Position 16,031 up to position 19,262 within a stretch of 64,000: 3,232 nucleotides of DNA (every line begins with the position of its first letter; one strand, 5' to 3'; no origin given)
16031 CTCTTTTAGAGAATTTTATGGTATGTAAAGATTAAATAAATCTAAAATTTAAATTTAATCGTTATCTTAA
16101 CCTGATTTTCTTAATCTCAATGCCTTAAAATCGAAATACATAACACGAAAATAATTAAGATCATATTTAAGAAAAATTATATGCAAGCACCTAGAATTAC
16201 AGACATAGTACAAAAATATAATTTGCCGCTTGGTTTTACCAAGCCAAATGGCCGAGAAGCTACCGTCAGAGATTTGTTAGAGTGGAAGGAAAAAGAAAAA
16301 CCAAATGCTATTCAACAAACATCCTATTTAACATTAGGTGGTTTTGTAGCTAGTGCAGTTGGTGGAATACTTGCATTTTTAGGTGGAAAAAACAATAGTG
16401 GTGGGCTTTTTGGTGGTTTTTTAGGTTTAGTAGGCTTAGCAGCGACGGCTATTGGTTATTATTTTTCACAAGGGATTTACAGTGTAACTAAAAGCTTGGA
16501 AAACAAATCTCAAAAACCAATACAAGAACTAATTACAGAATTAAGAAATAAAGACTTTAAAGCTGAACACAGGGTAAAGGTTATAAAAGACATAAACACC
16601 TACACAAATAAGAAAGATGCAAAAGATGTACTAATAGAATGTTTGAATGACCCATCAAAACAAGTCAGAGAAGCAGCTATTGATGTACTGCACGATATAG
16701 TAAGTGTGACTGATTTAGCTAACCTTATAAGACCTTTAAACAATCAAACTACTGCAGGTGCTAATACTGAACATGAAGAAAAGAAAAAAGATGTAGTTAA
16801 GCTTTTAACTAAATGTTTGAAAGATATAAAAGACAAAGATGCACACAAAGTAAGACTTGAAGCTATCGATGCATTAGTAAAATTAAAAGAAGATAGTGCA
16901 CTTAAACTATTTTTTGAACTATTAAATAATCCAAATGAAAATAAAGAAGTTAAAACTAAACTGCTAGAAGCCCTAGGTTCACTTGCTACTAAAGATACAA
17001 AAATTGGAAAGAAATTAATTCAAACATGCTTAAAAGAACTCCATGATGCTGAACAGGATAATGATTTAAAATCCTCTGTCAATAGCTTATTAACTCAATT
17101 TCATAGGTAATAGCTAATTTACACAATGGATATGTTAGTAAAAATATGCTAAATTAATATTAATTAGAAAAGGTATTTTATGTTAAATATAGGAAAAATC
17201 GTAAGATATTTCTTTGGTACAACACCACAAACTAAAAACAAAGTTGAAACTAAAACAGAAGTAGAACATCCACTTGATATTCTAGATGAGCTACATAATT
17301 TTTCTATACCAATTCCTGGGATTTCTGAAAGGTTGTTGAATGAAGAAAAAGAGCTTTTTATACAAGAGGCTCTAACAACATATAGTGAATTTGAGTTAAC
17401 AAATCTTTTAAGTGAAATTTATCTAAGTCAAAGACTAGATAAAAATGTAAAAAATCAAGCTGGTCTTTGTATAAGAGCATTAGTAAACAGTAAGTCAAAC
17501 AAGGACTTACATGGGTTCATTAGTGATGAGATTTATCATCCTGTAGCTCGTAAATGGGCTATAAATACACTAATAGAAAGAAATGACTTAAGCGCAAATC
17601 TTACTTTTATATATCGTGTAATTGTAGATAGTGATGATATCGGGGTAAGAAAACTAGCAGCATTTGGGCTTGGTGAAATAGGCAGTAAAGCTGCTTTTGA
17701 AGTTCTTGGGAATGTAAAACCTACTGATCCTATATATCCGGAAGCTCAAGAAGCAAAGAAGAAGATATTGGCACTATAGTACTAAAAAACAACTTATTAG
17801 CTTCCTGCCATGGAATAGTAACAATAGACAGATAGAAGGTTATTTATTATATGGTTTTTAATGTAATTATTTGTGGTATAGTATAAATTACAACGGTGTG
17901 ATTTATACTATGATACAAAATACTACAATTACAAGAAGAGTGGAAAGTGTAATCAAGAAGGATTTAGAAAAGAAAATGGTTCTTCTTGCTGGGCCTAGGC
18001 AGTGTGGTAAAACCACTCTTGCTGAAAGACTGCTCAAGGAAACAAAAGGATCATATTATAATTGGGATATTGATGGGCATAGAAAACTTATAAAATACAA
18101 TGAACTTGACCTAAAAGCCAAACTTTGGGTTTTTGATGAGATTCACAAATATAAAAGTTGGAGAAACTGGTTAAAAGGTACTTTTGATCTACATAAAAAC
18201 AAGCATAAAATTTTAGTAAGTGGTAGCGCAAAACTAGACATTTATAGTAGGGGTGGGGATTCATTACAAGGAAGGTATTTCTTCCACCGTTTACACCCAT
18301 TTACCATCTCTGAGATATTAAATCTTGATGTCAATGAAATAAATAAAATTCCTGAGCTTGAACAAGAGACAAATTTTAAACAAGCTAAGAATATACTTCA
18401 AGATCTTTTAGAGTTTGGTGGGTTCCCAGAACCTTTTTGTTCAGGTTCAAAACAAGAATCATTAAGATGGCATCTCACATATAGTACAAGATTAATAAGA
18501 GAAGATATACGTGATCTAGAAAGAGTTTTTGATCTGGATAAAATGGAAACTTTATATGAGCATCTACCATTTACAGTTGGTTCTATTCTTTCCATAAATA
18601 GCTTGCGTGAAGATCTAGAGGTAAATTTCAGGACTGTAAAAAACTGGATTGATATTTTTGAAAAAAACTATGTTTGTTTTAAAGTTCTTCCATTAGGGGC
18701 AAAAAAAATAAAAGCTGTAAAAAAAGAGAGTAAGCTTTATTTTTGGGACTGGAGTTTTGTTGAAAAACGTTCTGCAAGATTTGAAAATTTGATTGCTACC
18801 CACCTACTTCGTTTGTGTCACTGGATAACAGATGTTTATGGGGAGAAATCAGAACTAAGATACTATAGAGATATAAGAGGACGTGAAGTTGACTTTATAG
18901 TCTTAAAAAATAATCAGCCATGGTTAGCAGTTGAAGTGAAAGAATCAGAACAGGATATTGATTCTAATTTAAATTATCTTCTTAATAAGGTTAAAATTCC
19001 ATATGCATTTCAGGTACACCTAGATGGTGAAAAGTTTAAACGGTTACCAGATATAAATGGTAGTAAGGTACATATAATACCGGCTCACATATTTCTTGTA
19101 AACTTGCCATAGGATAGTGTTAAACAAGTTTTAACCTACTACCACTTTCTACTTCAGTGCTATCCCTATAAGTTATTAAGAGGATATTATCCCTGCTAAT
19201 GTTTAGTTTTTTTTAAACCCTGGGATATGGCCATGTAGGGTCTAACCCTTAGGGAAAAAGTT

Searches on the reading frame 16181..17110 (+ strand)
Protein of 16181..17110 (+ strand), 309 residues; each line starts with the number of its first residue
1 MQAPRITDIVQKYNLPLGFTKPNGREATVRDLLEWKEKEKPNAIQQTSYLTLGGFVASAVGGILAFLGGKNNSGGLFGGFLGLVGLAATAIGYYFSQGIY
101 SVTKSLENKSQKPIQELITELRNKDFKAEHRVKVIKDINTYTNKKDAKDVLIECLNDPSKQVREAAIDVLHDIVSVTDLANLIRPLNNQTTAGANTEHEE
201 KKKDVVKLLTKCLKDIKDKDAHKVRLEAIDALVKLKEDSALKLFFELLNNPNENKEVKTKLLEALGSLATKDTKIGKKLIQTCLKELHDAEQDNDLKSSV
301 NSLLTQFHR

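Call 84: search_protein_families(library=pfam, proteins=[window:16181-17110:+], max_evalue=0.0001)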
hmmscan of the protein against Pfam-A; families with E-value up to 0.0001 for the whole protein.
window:16181-17110:+ (309 aa): 3 families
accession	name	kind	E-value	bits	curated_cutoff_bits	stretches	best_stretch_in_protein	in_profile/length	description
PF13646.12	HEAT_2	-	2.5e-15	56.9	27.7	2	115-186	2-71/88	HEAT repeats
PF02985.28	HEAT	-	2.9e-08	33.7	23.5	0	150-176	4-30/31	HEAT repeat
PF21581.3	SCD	-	7.3e-05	23.4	27.5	0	154-184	38-68/75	Stromalin conservative domain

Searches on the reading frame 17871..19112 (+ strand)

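Call 34: search_protein_families(library=pfam, proteins=[window:17871-19112:+], max_evalue=0.00001)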
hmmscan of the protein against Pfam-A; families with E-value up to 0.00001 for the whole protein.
window:17871-19112:+ (413 aa): 2 families
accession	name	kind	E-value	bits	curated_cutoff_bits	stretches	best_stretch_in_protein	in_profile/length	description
PF13173.12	AAA_14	-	4.4e-23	82.1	27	1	34-150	2-129/129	AAA domain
PF13635.12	DUF4143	-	5.5e-23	81.9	28.1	1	211-358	2-159/160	Domain of unknown function (DUF4143)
